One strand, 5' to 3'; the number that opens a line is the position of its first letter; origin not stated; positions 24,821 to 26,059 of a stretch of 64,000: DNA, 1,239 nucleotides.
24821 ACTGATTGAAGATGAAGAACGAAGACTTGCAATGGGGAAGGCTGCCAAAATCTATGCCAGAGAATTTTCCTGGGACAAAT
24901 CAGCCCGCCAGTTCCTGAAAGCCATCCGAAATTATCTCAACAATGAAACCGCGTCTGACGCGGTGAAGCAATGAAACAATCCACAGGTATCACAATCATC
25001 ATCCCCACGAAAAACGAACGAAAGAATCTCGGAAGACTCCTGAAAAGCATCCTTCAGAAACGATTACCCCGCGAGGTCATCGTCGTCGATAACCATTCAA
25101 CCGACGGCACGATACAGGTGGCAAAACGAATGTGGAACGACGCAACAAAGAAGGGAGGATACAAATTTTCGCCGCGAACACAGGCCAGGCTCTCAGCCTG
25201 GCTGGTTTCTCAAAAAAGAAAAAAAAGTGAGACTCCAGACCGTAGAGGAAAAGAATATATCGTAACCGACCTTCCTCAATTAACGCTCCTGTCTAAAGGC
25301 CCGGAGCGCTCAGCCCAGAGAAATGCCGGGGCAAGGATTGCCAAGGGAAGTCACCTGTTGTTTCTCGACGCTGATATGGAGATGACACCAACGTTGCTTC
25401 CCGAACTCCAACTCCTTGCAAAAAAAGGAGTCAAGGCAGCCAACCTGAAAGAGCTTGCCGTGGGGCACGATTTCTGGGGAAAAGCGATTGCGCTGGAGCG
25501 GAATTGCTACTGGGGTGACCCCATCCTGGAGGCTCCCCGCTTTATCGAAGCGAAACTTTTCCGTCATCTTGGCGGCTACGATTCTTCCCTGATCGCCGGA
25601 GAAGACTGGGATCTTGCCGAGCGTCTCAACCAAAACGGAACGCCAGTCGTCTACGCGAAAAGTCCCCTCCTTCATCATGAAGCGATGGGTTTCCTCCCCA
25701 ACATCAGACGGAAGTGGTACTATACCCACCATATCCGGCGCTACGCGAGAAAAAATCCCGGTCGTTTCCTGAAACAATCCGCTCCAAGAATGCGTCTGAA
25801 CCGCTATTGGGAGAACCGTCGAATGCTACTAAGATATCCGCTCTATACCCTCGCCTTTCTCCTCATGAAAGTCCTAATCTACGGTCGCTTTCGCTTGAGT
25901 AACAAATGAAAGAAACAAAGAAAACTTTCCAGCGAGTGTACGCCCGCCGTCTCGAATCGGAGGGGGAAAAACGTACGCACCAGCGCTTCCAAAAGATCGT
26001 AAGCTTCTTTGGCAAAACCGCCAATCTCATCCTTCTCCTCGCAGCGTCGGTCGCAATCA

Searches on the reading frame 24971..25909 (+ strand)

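Call 103: search_protein_families(library=pfam, proteins=[window:24971-25909:+], max_evalue=0.001)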
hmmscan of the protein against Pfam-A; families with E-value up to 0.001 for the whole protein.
window:24971-25909:+ (312 aa): 3 families
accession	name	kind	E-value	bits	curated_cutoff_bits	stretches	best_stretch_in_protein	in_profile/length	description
PF00535.33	Glycos_transf_2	-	1.1e-19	71.4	23.3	2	8-56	1-50/168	Glycosyl transferase family 2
PF13641.12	Glyco_tranf_2_3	-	3.6e-09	37.4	27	0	7-54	3-51/230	Glycosyltransferase like family 2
PF10111.15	Glyco_tranf_2_2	-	1.1e-07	32.1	27.3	0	192-224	170-204/276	Glycosyltransferase like family 2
